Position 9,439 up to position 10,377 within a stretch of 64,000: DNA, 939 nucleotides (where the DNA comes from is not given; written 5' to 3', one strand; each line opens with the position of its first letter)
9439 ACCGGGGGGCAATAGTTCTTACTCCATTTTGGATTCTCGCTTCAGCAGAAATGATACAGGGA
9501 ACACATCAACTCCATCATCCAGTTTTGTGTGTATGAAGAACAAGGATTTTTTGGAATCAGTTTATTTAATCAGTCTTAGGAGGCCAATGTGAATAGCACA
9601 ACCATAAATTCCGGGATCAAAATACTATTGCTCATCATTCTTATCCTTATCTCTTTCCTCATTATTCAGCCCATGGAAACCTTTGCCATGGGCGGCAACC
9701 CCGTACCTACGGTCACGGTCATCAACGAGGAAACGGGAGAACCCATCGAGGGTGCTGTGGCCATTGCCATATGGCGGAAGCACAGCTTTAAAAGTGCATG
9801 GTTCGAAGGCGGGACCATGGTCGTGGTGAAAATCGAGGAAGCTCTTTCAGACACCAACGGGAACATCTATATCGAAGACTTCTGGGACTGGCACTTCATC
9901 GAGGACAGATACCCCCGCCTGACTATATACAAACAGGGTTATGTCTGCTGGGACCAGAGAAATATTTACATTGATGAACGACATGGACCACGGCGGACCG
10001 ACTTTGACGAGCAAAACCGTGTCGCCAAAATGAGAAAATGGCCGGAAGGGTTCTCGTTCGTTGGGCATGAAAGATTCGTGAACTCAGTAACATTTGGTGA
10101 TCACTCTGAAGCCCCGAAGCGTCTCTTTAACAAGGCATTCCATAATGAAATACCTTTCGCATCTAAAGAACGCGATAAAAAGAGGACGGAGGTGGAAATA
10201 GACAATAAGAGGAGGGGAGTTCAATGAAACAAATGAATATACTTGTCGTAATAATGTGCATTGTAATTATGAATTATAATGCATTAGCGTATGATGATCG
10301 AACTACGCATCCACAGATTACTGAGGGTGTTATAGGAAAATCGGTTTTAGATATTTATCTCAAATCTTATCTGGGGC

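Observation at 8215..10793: Tandem A/B cassettes with conserved-variable-conserved mosaic: a swappable specificity module spanning the A-B gene junction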

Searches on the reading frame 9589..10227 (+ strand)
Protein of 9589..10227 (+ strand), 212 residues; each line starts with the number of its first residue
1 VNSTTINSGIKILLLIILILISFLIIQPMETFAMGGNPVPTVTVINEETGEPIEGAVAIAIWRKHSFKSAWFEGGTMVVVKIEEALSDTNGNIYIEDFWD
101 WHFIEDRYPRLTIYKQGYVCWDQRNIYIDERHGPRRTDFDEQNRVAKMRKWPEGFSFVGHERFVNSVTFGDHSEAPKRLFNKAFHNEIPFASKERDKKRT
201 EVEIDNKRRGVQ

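Call 5: search_protein_families(library=pfam, proteins=[window:9589-10227:+], max_evalue=0.1)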
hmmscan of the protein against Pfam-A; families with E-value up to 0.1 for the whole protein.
window:9589-10227:+ (212 aa): 0 families

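Call 6: search_protein_families(library=ncbifam, proteins=[window:9589-10227:+], max_evalue=0.1)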
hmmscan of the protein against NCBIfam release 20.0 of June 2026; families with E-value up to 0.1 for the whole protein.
window:9589-10227:+ (212 aa): 0 families

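Call 11: find_homologous_proteins(query=window:9589-10227:+)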
Query window:9589-10227:+ (212 aa): 91 proteins with E <= 0.001 among 252 candidates.
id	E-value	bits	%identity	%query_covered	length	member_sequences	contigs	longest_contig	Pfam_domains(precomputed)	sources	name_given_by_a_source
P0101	3.8e-142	489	100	100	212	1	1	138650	-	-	-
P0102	2.4e-108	379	81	99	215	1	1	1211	-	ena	-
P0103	1.5e-102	360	74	96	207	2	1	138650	-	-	-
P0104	8.1e-87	308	63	100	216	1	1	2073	-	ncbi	-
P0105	2.3e-84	300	62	93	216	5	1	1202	-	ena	-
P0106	1.1e-80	288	61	96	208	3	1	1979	-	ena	-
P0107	2.5e-80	287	61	99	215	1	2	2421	-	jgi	jgi:hypothetical protein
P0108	4.2e-80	286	67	88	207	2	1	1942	-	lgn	-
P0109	4.0e-79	283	64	85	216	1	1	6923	-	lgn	-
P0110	3.6e-78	280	60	96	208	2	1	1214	-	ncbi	-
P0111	4.8e-77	276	61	92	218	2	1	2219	-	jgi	-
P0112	6.3e-77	276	60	93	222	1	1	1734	-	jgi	jgi:hypothetical protein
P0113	2.0e-74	268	59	88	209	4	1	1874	-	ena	-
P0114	2.1e-74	268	61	92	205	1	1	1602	-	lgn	-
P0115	2.4e-72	261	59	98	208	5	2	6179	-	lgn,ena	-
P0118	4.0e-71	257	58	100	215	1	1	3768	-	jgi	jgi:hypothetical protein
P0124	4.5e-68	247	57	93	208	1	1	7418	-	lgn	-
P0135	7.2e-63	230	55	85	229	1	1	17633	-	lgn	-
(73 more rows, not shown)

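Call 12: find_encoding_contigs(protein=P0135, flank=10000, max_places=3)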
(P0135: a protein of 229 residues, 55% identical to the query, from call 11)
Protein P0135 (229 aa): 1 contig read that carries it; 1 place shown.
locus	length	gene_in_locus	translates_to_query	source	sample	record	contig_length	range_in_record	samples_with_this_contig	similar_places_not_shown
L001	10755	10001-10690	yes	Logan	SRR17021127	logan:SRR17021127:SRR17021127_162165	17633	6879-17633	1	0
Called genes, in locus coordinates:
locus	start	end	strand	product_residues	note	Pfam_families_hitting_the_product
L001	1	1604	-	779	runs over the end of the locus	PF01751:Toprim, PF01131:Topoisom_bac, PF01396:Zn_ribbon_Top1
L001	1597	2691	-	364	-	PF02481:DNA_processg_A, PF17782:WHD_DprA (weak)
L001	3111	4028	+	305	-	PF19077:Big_13 (faint)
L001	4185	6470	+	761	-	PF24528:Ig_ADGRF3 (faint), PF09136:Glucodextran_B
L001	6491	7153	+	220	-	-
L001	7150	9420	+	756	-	-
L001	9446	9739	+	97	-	-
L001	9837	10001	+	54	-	-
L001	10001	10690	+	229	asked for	-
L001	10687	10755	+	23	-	?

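Call 20: find_related_loci(query=A1, collection=metagenome_contigs, flank=6000)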
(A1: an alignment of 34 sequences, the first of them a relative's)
Query A1 (212 aa) in metagenome_contigs; peptide patterns used: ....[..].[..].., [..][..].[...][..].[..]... (x = any residue, [..] = any of these).
600 stretches matched a pattern (row limit reached: there are more); 67 encode a relative of the query (tblastn E <= 1e-3); 67 distinct loci.
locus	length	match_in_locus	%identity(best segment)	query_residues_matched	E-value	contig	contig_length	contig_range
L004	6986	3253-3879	59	4-212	9e-77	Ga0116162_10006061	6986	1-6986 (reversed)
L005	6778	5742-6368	59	4-212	9e-77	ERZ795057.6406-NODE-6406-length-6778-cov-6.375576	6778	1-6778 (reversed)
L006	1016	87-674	45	11-197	4e-52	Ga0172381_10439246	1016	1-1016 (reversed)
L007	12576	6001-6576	37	28-209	2e-29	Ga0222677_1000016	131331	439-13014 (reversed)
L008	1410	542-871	46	40-150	3e-22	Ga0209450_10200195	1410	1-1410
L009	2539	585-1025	34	16-163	7e-22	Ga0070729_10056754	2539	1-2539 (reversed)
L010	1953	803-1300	32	24-199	6e-19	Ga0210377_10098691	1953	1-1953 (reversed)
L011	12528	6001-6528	32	7-198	3e-18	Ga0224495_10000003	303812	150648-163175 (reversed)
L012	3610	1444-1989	30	1-199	2e-17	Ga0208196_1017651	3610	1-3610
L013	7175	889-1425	31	13-202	2e-17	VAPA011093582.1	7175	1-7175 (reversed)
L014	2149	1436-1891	34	42-197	4e-16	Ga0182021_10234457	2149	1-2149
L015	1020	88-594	32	16-198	1e-14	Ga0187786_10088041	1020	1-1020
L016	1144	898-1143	49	1-84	5e-14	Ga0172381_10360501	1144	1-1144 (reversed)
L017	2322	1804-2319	28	16-201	1e-13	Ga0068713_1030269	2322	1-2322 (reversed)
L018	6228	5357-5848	30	12-198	3e-13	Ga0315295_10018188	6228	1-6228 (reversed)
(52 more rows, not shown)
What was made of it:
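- Tried and rejected: It returned mostly distant relatives (call 20).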

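Call 21: find_related_loci(query=A1, collection=genome_contigs, flank=8000)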
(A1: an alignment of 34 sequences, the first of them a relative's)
Query A1 (212 aa) in genome_contigs; peptide patterns used: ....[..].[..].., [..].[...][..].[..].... (x = any residue, [..] = any of these).
560 stretches matched a pattern; 65 encode a relative of the query (tblastn E <= 1e-3); 63 distinct loci.
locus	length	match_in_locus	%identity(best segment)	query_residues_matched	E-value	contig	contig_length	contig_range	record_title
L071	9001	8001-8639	54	1-209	5e-72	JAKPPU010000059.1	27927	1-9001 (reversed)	MAG: Deltaproteobacteria bacterium isolate JPNA_maxbin.145 k141_1527774, whole genome shotgun sequence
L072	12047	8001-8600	53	12-209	4e-68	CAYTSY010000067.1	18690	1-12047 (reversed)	MAG TPA_asm: uncultured Desulfobacteraceae bacterium isolate binchicken_co232_234 genome assembly, contig: NODE_5782_len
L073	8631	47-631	51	12-212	9e-63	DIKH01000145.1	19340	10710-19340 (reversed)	MAG TPA_asm: Desulfobacteraceae bacterium UBA5623 UBA5623_contig_64038, whole genome shotgun sequence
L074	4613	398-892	55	30-194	3e-55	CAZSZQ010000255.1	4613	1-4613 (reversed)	MAG TPA_asm: uncultured Desulfatiglans sp. isolate SRP192927_co7_235 genome assembly, contig: NODE_46076_length_4613_cov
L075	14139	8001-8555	49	10-201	4e-53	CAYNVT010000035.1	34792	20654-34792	MAG TPA_asm: uncultured Bacteriovoracaceae bacterium isolate SRP278314_co1_180 genome assembly, contig: NODE_1585_length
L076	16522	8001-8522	50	28-198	5e-50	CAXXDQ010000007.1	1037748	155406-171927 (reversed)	MAG: Desulfomonilia bacterium isolate 0c9ce0d9-ef91-441a-a17a-dc80b036fdfb genome assembly, contig: contig_7, whole geno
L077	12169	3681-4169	48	19-181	9e-48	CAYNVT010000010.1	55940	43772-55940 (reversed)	MAG TPA_asm: uncultured Bacteriovoracaceae bacterium isolate SRP278314_co1_180 genome assembly, contig: NODE_750_length_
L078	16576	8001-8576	42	11-194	8e-40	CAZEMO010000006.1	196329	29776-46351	MAG TPA_asm: uncultured Bacteriovoracaceae bacterium isolate SRP220891_co2_140 genome assembly, contig: NODE_46_length_1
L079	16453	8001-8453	48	40-183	9e-39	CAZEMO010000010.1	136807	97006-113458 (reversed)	MAG TPA_asm: uncultured Bacteriovoracaceae bacterium isolate SRP220891_co2_140 genome assembly, contig: NODE_118_length_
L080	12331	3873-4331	42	18-171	2e-37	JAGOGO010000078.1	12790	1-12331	MAG: Deltaproteobacteria bacterium isolate Go_SlDig_bin_103 Go_SlDig_14610_length_12790_cov_7.962410, whole genome shotg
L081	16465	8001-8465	46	40-186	5e-36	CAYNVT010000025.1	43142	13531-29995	MAG TPA_asm: uncultured Bacteriovoracaceae bacterium isolate SRP278314_co1_180 genome assembly, contig: NODE_1118_length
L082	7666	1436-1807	47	37-166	5e-27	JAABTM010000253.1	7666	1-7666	MAG: Desulfobacteraceae bacterium isolate S23.Bin075 Scaffold_9841, whole genome shotgun sequence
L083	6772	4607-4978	47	37-166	5e-27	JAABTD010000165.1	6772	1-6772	MAG: Desulfobacteraceae bacterium isolate S20.Bin143 Scaffold_4335_2, whole genome shotgun sequence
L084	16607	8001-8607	46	1-196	2e-28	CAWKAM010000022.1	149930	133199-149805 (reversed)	MAG: uncultured delta proteobacterium isolate MFD03726.bin.1.124 genome assembly, contig: contig_38250, whole genome sho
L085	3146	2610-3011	36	33-170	4e-20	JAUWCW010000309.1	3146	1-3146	MAG: Candidatus Rokuibacteriota bacterium isolate CSMAG_2148 CSMAG_2148_k141_377271_length_3146_cov_6.5737, whole genome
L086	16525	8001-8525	34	18-199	3e-18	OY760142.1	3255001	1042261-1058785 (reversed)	MAG: Nitrospirota bacterium isolate 41fe4016-ed88-40a2-aca4-2b8d86c50af7 genome assembly, chromosome: 1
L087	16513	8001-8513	31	10-196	3e-18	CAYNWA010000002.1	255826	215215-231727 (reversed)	MAG TPA_asm: uncultured Smithella sp. isolate binchicken_co405_44 genome assembly, contig: NODE_41_length_255826_cov_33.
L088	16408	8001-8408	34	44-188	8e-18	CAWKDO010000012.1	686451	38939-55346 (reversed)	MAG: uncultured delta proteobacterium isolate MFD03899.bin.2.34 genome assembly, contig: contig_8350, whole genome shotg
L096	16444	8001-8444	31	44-199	1e-13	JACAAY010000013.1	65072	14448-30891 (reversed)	MAG: Desulfuromonadales bacterium isolate Cfx2-04 MAG4_13, whole genome shotgun sequence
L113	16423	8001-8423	24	19-149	1e-6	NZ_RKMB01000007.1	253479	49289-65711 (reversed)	Ramlibacter sp. WS9 NODE_7_length_253479_cov_34.2127_ID_3083, whole genome shotgun sequence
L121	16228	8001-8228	35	44-118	1e-5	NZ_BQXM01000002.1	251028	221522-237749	Desulforhabdus sp. TSK scaffold002, whole genome shotgun sequence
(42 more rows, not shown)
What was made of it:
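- The same array type occurs on very large contigs: a 3.26-Mb MAG chromosome (L086) and a 686-kb contig (L088) (call 21).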

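Call 25: predict_structure(alignment_id=A1)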
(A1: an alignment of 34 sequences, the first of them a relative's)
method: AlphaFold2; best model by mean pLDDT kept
length: 212 residues; sequences in the alignment: 34
mean_pLDDT: 86.3   pTM: 0.74
mean pLDDT of the five models: 86.3, 86.1, 85.5, 82.8, 81.9
residues with pLDDT >= 90: 137; 70-90: 39; 50-70: 29; < 50: 7
segments of 3 or more residues with pLDDT < 50: 32-35
pLDDT, mean of each block of 10 residues (from residue 1): 61 91 69 61 98 98 79 78 97 92 69 97 87 83 95 93 93 96 93 92 91 76
secondary structure, 60 per line:
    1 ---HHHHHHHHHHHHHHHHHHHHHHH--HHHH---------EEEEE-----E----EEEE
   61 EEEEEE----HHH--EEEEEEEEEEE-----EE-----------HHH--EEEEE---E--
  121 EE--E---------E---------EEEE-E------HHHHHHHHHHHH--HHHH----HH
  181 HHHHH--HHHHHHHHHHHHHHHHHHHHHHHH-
elements in order: H4-26 H29-32 E42-46 E57-66 E76-86 E110-114 E145-148 H157-168 H171-174 H179-185 H188-211

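Call 29: fold_search(model_id=the predicted structure, library=pdb)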
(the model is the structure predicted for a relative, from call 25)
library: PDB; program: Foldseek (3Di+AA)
matches with E <= 10: 684; with E <= 0.001: 0
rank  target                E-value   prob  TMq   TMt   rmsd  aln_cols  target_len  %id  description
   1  5aq0_B                1.9e-02  0.99  0.25  0.61   6.9       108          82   12  The structure of the Transthyretin-like domain of the first catalytic domain of the HUMAN Carboxypeptidase D (released 2016-09-28)
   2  4oq1                  2.6e-02  0.89  0.24  0.17   6.4       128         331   14  Structure of the Streptococcal ancillary pilin (released 2014-04-23)
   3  2boy_E                2.8e-02  0.80  0.25  0.22  12.1       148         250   14  Crystal structure of 3-ChloroCatechol 1,2-Dioxygenase from Rhodococcus Opacus 1CP (released 2006-08-24)
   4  2boy_B                3.4e-02  0.80  0.21  0.18  10.6       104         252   17  Crystal structure of 3-ChloroCatechol 1,2-Dioxygenase from Rhodococcus Opacus 1CP (released 2006-08-24)
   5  5faa                  3.4e-02  0.60  0.21  0.32  10.7       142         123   14  Crystal structure of C-terminal domain of shaft pilin spaA from Lactobacillus rhamnosus GG, - I422 space group (released 2016-07-20)
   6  8a3t_C                3.8e-02  0.69  0.29  0.05  14.7       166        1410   11  S. cerevisiae APC/C-Cdh1 complex (released 2022-08-31)
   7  9yh9_A                4.0e-02  0.18  0.15  0.18  13.9       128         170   15  Crystal structure of a phage catechol 1,2-dioxygenase identified from a soil metagenomic survey (released 2025-10-08)
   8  2boy_F                4.3e-02  0.72  0.22  0.19  10.4       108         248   18  Crystal structure of 3-ChloroCatechol 1,2-Dioxygenase from Rhodococcus Opacus 1CP (released 2006-08-24)
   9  2vky                  4.6e-02  0.20  0.19  0.25  22.5       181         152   12  Headbinding Domain of Phage P22 Tailspike C-Terminally Fused to Isoleucine Zipper pIIGCN4 (Chimera I) (released 2009-02-10)
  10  8pkp_A                4.9e-02  0.69  0.24  0.04   5.9       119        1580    8  Cryo-EM structure of the apo Anaphase-promoting complex/cyclosome (APC/C) at 3.2 Angstrom resolution (released 2023-07-19)
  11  4uzg                  5.2e-02  0.72  0.25  0.20   9.7       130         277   12  Crystal structure of group B streptococcus pilus 2b backbone protein SAK_1440 (released 2015-05-13)
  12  5fgr_B                5.5e-02  0.66  0.23  0.36   9.6       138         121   14  Crystal structure of C-terminal domain of shaft pilin spaA from Lactobacillus rhamnosus GG - P21212 space group with Y (released 2016-07-20)
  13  2boy_A                6.2e-02  0.82  0.23  0.20  10.4       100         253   17  Crystal structure of 3-ChloroCatechol 1,2-Dioxygenase from Rhodococcus Opacus 1CP (released 2006-08-24)
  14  5hbb_B                6.6e-02  0.47  0.23  0.19  11.3       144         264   14  Crystal structure of shaft pilin spaA from Lactobacillus rhamnosus GG - E139A mutant (released 2016-07-20)
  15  2boy_C                7.0e-02  0.80  0.23  0.20  10.3       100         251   17  Crystal structure of 3-ChloroCatechol 1,2-Dioxygenase from Rhodococcus Opacus 1CP (released 2006-08-24)
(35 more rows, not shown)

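Call 32: find_encoding_contigs(protein=P0104, flank=5000, max_places=3)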
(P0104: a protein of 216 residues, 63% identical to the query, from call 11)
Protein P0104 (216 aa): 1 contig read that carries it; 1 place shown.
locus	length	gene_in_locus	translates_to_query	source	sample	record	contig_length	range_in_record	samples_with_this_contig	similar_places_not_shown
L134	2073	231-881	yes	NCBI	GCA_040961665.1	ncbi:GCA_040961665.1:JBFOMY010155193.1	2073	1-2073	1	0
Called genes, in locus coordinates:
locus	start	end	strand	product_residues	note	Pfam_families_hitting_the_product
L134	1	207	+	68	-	?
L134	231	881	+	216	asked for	-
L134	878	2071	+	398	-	?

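Call 33: find_encoding_contigs(protein=P0102, flank=5000, max_places=3)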
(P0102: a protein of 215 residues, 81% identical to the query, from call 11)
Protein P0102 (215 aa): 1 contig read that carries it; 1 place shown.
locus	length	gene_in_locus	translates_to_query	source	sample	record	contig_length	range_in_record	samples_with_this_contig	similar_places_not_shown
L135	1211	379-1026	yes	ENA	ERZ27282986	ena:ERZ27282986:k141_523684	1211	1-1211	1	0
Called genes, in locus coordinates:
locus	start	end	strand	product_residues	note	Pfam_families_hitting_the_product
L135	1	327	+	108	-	?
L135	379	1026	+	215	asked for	-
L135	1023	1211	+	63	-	?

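Call 39: find_encoding_contigs(protein=P0107, flank=5000, max_places=2)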
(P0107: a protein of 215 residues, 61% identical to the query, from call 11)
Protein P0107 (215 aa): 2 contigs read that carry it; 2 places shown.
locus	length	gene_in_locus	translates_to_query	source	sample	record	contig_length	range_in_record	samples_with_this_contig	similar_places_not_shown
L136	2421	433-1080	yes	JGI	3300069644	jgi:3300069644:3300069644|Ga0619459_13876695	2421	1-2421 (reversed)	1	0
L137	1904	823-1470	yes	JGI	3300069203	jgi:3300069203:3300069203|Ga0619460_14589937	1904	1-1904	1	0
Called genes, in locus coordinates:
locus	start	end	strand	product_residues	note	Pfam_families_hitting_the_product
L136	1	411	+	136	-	?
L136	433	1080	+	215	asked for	-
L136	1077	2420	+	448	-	?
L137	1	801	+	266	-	?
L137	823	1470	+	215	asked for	-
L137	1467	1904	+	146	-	?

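Call 40: find_encoding_contigs(protein=P0118, flank=5000, max_places=2)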
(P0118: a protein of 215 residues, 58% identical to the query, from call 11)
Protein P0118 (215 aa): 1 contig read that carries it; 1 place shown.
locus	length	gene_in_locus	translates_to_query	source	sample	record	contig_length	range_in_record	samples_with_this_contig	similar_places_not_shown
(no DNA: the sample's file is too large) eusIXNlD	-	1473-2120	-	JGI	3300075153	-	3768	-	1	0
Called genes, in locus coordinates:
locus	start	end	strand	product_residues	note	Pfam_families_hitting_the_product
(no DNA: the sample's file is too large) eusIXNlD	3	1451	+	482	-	?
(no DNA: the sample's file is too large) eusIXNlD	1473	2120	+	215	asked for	-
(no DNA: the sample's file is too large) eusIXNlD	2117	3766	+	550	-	?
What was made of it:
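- Tried and rejected: One look-up (P0118) had no DNA available (call 40).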

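Call 41: find_encoding_contigs(protein=P0109, flank=7000, max_places=2)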
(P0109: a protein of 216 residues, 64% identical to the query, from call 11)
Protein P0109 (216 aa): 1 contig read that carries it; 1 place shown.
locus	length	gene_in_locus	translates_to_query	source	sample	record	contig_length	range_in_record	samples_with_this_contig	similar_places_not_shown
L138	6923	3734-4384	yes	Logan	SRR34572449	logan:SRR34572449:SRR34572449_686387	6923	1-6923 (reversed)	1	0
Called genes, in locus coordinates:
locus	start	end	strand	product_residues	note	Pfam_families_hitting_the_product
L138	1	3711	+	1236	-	?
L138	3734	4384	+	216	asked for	-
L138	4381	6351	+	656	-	-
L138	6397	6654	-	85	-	-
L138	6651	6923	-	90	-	?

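Call 42: find_encoding_contigs(protein=P0124, flank=7000, max_places=2)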
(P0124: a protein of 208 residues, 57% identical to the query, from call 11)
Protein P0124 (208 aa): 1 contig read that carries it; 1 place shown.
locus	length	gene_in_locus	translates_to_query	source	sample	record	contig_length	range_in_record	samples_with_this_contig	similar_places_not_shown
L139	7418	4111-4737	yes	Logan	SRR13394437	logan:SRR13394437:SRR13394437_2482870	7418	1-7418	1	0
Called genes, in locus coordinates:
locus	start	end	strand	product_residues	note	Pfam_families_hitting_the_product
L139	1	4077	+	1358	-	?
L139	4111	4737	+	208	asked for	-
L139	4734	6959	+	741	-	-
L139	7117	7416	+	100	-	?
